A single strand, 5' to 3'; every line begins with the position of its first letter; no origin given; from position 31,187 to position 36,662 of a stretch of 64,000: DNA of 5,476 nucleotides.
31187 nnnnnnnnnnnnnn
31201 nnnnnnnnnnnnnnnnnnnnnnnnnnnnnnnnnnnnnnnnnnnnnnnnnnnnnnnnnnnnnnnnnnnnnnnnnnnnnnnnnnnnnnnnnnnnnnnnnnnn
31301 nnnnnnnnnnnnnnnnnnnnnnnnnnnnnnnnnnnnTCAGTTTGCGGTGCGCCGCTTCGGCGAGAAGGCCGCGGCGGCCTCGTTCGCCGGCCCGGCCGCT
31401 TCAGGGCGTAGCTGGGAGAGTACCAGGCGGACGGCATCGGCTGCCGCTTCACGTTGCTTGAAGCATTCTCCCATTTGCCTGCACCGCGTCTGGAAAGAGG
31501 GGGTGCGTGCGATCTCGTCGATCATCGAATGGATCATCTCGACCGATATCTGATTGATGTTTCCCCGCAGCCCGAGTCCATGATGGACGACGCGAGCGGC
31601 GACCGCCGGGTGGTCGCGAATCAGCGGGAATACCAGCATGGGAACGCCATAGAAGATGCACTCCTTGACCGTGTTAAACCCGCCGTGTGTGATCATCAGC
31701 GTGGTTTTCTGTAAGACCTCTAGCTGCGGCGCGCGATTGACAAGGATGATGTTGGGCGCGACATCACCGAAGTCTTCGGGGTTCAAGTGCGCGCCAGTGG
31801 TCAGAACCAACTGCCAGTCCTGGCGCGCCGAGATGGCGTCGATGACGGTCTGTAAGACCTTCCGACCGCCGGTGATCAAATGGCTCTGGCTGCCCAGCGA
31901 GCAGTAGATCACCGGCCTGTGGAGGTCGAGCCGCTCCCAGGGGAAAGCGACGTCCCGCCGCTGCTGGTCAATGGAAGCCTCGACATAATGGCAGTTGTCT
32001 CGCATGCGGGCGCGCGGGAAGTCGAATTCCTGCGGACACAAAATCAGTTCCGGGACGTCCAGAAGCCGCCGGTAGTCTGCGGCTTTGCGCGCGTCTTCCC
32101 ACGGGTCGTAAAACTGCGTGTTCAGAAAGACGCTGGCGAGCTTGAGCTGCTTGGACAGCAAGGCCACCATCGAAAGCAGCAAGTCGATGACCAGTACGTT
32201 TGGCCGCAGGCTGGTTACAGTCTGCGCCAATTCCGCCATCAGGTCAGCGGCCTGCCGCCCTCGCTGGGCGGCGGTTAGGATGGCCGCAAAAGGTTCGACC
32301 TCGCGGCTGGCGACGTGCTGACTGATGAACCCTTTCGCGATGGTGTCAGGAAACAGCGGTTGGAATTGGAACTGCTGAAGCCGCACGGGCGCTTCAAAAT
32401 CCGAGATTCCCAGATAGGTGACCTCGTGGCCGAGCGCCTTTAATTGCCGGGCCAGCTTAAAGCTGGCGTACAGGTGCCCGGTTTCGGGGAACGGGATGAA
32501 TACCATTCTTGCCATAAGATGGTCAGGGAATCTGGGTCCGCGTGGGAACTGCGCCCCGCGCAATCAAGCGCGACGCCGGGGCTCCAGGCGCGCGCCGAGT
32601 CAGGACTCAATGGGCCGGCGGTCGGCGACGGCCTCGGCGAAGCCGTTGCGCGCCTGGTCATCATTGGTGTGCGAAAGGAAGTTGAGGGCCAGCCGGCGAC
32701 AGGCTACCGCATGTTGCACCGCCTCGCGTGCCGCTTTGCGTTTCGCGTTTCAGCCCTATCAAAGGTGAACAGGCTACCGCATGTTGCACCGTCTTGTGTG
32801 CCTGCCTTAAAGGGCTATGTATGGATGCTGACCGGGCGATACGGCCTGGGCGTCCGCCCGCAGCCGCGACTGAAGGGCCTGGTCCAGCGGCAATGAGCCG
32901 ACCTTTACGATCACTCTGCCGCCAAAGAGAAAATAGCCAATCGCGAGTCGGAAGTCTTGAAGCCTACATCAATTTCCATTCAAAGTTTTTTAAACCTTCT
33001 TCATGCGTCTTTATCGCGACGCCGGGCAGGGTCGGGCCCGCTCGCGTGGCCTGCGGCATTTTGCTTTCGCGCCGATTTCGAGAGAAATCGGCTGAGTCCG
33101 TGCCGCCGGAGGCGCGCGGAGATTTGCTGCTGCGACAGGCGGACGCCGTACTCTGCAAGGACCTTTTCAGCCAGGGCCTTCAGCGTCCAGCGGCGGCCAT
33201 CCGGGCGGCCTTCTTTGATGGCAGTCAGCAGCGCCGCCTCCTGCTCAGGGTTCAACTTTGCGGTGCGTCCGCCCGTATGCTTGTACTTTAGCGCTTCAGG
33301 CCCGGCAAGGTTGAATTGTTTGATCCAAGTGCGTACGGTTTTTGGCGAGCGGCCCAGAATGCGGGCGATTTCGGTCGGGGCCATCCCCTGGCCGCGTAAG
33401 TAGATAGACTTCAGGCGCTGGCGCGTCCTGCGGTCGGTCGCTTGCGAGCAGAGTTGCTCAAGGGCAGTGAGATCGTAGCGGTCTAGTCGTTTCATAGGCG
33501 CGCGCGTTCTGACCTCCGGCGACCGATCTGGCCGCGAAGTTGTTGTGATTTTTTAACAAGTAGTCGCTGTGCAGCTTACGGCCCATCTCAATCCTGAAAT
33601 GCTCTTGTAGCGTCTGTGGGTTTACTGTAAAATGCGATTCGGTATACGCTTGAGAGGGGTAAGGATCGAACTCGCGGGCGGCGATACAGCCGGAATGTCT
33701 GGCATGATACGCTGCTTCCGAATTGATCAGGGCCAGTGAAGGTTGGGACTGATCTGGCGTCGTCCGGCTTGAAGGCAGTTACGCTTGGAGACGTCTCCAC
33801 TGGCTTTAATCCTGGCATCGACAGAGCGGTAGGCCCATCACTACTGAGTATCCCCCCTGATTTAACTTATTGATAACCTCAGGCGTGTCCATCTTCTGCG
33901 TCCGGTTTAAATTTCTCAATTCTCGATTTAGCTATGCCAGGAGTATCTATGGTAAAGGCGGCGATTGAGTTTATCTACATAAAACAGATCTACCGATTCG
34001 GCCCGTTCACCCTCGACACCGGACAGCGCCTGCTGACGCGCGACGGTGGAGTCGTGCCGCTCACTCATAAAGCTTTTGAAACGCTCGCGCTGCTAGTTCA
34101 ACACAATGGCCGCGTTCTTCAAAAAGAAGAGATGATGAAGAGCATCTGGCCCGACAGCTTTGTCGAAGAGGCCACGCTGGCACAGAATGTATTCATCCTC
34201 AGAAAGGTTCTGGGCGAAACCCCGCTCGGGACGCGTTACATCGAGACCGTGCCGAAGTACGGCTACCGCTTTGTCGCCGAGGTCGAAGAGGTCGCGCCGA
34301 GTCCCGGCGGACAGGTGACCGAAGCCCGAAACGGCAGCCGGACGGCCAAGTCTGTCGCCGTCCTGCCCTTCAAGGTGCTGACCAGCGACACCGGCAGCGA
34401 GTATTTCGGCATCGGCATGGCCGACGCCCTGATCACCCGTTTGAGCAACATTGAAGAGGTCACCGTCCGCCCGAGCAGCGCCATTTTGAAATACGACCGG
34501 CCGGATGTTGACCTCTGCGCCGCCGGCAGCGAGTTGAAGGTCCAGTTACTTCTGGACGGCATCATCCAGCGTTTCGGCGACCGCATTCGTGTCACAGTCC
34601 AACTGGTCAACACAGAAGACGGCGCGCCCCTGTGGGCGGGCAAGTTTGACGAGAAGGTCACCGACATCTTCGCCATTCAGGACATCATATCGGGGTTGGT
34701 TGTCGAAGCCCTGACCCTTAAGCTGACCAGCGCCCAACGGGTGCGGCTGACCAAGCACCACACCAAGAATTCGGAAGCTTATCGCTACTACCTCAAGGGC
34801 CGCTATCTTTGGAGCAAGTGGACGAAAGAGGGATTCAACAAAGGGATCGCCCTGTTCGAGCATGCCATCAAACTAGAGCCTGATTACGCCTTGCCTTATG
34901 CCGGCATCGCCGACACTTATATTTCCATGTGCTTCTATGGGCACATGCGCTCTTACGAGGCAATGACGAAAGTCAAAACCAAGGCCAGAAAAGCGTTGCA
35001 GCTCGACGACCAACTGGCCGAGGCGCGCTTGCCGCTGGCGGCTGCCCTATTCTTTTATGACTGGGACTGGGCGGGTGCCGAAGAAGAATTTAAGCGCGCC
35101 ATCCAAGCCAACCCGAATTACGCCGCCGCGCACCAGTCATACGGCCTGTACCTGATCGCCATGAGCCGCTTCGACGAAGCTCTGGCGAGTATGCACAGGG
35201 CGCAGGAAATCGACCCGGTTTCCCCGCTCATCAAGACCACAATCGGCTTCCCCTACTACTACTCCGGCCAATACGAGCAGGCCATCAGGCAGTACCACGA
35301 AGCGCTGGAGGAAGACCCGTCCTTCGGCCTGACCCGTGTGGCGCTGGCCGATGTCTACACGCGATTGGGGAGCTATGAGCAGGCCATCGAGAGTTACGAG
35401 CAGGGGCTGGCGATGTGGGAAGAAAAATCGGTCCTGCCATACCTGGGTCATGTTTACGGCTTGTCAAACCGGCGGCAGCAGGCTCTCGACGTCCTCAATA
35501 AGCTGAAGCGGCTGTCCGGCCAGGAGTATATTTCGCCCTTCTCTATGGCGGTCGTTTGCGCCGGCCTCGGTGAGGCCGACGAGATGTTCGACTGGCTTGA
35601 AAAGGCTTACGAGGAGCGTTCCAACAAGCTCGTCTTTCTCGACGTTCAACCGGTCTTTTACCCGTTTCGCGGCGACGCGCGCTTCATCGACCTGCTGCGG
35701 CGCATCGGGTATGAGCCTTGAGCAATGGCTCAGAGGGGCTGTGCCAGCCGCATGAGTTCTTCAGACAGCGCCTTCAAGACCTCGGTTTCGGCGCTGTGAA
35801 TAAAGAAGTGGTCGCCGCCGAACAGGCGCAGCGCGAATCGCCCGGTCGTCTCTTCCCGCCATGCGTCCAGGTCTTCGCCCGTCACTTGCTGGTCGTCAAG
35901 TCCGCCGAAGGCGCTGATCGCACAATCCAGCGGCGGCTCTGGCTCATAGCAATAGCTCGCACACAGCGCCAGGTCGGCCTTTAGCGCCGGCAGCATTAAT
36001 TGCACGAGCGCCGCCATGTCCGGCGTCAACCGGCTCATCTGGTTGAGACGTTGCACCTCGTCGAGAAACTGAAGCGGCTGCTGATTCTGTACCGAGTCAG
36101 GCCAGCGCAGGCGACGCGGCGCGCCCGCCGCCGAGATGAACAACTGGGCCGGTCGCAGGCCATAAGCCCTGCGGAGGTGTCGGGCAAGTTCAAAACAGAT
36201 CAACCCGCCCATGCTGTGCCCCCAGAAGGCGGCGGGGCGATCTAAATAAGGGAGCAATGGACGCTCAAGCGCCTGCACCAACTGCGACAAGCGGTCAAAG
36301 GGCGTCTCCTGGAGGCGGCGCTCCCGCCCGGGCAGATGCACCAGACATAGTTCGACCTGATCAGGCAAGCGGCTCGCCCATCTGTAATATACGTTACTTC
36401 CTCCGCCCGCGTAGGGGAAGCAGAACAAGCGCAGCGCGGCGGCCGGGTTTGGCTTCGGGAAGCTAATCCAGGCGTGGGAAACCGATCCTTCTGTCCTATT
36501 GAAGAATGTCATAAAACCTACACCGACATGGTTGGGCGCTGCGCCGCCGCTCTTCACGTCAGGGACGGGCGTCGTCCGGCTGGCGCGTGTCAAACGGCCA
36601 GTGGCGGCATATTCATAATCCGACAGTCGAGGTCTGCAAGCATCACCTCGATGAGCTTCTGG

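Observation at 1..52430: ~52 kb hybrid PKS-NRPS lipopeptide cluster with non-collinear two-block organisation, extending beyond the window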

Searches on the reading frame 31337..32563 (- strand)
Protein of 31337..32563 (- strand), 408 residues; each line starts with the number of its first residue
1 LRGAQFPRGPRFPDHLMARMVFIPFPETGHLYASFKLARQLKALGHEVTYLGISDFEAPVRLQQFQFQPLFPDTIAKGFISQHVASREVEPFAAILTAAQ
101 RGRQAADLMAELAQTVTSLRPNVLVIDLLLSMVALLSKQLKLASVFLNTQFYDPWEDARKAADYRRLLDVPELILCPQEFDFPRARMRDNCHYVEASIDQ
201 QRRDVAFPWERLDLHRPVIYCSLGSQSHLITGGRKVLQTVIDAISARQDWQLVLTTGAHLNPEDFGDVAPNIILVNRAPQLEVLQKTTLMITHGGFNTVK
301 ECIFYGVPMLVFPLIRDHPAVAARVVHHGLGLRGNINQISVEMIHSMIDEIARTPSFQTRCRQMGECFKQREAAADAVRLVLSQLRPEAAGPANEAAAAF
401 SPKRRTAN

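Call 5: search_protein_families(library=pfam, proteins=[window:31337-32563:-], max_evalue=0.00001)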
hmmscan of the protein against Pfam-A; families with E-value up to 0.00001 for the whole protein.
window:31337-32563:- (408 aa): 3 families
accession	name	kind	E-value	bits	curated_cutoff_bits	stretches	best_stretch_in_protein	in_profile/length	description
PF00201.24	UDPGT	-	7.4e-14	51.9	19.5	1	215-362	274-416/499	UDP-glucoronosyl and UDP-glucosyl transferase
PF06722.18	EryCIII-like_C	-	1e-11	45.5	31.7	1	246-365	8-126/145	Erythromycin biosynthesis protein CIII-like, C-terminal domain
PF04101.22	Glyco_tran_28_C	-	3.1e-07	31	22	1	249-358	30-147/166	Glycosyltransferase family 28 C-terminal domain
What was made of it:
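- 31337..32506 (-): GT1-family (macrolide-type) glycosyltransferase. Pfam UDPGT and EryCIII_C (call 5).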

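Call 18: search_protein_families(library=ncbifam, proteins=[window:31337-32506:-], max_evalue=0.001)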
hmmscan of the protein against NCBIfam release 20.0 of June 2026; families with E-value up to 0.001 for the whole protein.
window:31337-32506:- (389 aa): 7 families
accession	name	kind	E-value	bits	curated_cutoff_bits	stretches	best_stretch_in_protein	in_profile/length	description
TIGR01426.2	MGT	subfamily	2.8e-41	141.8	260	2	151-359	179-384/393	macrolide family glycosyltransferase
NF000362.1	self_GT_OleI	exception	8.7e-22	77.9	700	1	157-349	217-403/424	OleI family self-immunity macrolide glycosyltransferase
NF033129.1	macro_glyco_Mgt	subfamily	8.6e-19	67.8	700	1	154-363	184-389/393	macrolide-inactivating glycosyltransferase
TIGR04516.1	glycosyl_450act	subfamily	1e-14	54.5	440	1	186-361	235-409/418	activator-dependent family glycosyltransferase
NF000354.1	glycotrans_Rgt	equivalog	3.1e-06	26.6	800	1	195-362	238-398/411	rifamycin-inactivating glycosyltransferase Rgt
TIGR01133.1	murG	equivalog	8.4e-05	21.7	250.25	1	262-359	250-350/353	undecaprenyldiphospho-muramoylpentapeptide beta-N-acetylglucosaminyltransferase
TIGR00661.1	MJ1255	subfamily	0.00029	20.2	195.9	1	262-330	242-310/321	MJ1255/VC2487 family glycosyltransferase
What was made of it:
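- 31337..32506 (-): TIGR01426 at 142 bits, below cut-off (call 18).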

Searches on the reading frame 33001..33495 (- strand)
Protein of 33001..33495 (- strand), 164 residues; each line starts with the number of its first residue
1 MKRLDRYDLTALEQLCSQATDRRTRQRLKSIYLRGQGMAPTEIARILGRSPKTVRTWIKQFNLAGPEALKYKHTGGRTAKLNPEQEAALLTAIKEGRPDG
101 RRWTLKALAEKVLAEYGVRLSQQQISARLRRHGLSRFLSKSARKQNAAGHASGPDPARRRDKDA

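Call 5: search_protein_families(library=pfam, proteins=[window:33001-33495:-], max_evalue=0.00001)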
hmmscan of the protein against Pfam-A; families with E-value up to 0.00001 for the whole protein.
window:33001-33495:- (164 aa): 5 families
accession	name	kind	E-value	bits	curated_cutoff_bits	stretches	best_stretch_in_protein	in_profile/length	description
PF13565.12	HTH_32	-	3e-15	56.9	33.7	1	53-128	1-72/73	Homeodomain-like domain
PF13551.12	HTH_29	-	1.8e-13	50.8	28.1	1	33-87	7-64/64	Winged helix-turn helix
PF13384.12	HTH_23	-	1.7e-12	47.2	24.6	1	22-70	2-50/50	Homeodomain-like domain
PF13518.12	HTH_28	-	1.6e-09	38.1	25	1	41-76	16-51/52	Helix-turn-helix domain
PF13592.12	HTH_33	-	1.1e-07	31.8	25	1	100-135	2-37/60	Winged helix-turn helix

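Call 49: search_protein_families(library=ncbifam, proteins=[window:33001-33495:-], max_evalue=0.00001)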
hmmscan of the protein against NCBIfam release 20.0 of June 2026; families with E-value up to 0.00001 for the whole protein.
window:33001-33495:- (164 aa): 3 families
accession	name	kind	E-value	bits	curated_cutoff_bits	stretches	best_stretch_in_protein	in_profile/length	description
NF033545.0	transpos_IS630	equivalog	3e-27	95.9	100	1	27-144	2-120/299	IS630 family transposase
NF033577.2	transpos_IS481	equivalog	1.8e-09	37.5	224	1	36-143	12-116/284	IS481 family transposase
NF033546.1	transpos_IS21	equivalog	1.2e-07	31.6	160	1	33-149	4-115/294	IS21 family transposase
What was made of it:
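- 33001..33495 (-): HTH-only ORF related to the N-terminus of IS630 transposases; no DDE domain. NF033545 covers positions 2-120 of 299, 95.9 bits, below the cut-off of 100 (call 49).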

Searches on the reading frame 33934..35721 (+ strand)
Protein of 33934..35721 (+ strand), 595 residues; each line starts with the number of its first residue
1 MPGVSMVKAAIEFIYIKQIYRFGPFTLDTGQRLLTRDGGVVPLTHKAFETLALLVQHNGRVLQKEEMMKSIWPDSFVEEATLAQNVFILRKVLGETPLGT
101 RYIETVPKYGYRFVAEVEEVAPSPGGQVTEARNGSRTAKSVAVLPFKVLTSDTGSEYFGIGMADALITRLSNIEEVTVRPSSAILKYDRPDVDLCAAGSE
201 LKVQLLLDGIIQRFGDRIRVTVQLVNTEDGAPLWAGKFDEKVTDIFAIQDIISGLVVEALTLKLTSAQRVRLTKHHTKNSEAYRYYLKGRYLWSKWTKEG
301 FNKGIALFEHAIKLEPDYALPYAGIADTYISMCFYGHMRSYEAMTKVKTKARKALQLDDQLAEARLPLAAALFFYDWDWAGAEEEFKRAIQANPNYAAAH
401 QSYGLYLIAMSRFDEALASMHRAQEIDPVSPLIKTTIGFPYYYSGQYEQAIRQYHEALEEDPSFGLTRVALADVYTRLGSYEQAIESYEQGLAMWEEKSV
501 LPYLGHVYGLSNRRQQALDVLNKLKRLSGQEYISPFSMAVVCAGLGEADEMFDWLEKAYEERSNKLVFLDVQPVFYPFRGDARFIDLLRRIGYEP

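Call 5: search_protein_families(library=pfam, proteins=[window:33934-35721:+], max_evalue=0.00001)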
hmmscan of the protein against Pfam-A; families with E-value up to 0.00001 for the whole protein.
window:33934-35721:+ (595 aa): 11 families
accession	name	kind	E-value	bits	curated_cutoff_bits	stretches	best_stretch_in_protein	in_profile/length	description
PF00486.34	Trans_reg_C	-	3.2e-17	62.8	26.2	1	40-113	3-77/77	Transcriptional regulatory protein, C terminal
PF14559.12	TPR_19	-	4.4e-17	62.6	25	1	444-491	4-51/68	Tetratricopeptide repeat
PF07719.23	TPR_2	-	4.7e-15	54.8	27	0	441-463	11-33/34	Tetratricopeptide repeat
PF13414.12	TPR_11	-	7.9e-13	48.3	26.8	0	441-463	4-26/42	TPR repeat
PF13181.12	TPR_8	-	1.7e-12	46.8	25.7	0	469-492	5-28/34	Tetratricopeptide repeat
PF00515.34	TPR_1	-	3.2e-12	46.1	27.8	0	441-464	11-34/34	Tetratricopeptide repeat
PF13432.12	TPR_16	-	1.9e-11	44.6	32.7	1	441-492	7-58/65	Tetratricopeptide repeat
PF13428.12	TPR_14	-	3.1e-10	40.1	23.5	0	442-473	12-43/44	Tetratricopeptide repeat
PF13431.12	TPR_17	-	4.5e-10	39.4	24.4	0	386-417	2-33/34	Tetratricopeptide repeat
PF13424.12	TPR_12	-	3.6e-09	37.1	30.1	0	441-497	13-77/77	Tetratricopeptide repeat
PF13176.12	TPR_7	-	9.6e-07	28.9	27.9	0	469-497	3-33/36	Tetratricopeptide repeat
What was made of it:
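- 33934..35721 (+): Divergently transcribed regulator: OmpR/CadC-type winged helix plus TPR repeats. Pfam Trans_reg_C and TPR (call 5).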

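Call 49: search_protein_families(library=ncbifam, proteins=[window:33934-35721:+], max_evalue=0.00001)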
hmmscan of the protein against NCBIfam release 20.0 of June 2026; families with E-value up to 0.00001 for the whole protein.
window:33934-35721:+ (595 aa): 28 families (the best 25 are shown)
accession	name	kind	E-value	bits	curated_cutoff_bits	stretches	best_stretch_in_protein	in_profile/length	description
NF009037.0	PRK12370.1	equivalog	7.9e-33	113.6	589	1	17-453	11-428/553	HilA/EilA family virulence transcriptional regulator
NF007540.1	PRK10153.1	equivalog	4.8e-22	78.5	400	1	18-127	4-114/516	lysine decarboxylation/transport transcriptional activator CadC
TIGR02521.1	type_IV_pilW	equivalog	2.7e-17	63.1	154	2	433-497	33-97/234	type IV pilus biogenesis/stability protein PilW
NF040959.1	MamA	equivalog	4.2e-14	52.5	200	1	380-490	88-198/204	magnetosome protein MamA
TIGR02917.1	PEP_TPR_lipo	equivalog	6.2e-14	50.8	312.2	2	352-462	285-394/899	XrtA/PEP-CTERM system TPR-repeat protein PrsT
TIGR04510.1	mod_pep_cyc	subfamily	5.5e-13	48.3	400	1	206-485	319-588/814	putative peptide modification system cyclase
NF033762.1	social_mot_Tgl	equivalog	1.7e-12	47.2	225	1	382-459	50-128/252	social motility TPR repeat lipoprotein Tgl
NF047558.1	TPR_END_plus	domain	1.3e-11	44.2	32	1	537-588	4-55/56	TPR end-of-group domain-containing protein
NF053854.1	RespRegPhoBBctds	equivalog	2.6e-10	40.1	270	1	19-113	132-224/225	two-component system response regulator PhoB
NF033758.1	gliding_GltE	equivalog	1.2e-09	37.6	225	1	346-429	240-322/411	adventurous gliding motility TPR repeat lipoprotein GltE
NF007005.1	PRK09468.1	equivalog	2.3e-09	37.1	331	1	18-116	135-234/237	osmolarity response regulator transcription factor OmpR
NF051850.1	RespRegRprY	equivalog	3.4e-09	36.4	370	1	18-119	132-232/234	response regulator transcription factor RprY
NF047371.1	FlcA_CTERM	equivalog_domain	7.8e-09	34.5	300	1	387-497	428-539/646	periplasmic flagellar collar protein FlcA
NF045944.1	ResRegRpaBCyano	equivalog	3.1e-08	33.3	330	1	16-113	127-227/229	response regulator transcription factor RpaB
NF033120.0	vanR_FM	exception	4e-08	33.2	460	1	17-113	132-229/231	vancomycin resistance response regulator transcription factor, VanR-F/VanR-M family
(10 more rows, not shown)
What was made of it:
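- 33934..35721 (+): NCBIfam (call 49).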

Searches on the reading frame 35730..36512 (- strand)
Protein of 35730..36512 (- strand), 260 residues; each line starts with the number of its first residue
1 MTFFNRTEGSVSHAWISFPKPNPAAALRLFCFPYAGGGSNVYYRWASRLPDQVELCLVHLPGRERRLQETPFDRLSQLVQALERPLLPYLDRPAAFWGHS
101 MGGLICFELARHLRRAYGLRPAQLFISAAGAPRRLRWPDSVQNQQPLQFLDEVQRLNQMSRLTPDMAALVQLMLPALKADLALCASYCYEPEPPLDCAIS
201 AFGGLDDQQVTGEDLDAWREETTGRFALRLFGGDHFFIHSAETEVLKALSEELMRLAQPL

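Call 24: search_protein_families(library=pfam, proteins=[window:35730-36512:-], max_evalue=0.01)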
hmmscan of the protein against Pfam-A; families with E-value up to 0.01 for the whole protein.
window:35730-36512:- (260 aa): 3 families
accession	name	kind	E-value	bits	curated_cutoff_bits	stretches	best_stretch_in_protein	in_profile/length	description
PF00975.26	Thioesterase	-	6.3e-43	148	26.4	1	28-250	2-223/226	Thioesterase domain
PF12697.13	Abhydrolase_6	-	1.5e-06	29.5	26.3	1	41-245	13-214/217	Alpha/beta hydrolase family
PF00561.26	Abhydrolase_1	-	0.0011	19.1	25.8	1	37-111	11-88/245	alpha/beta hydrolase fold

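Call 49: search_protein_families(library=ncbifam, proteins=[window:35730-36512:-], max_evalue=0.00001)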
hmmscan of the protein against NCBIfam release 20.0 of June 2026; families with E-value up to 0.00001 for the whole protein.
window:35730-36512:- (260 aa): 0 families
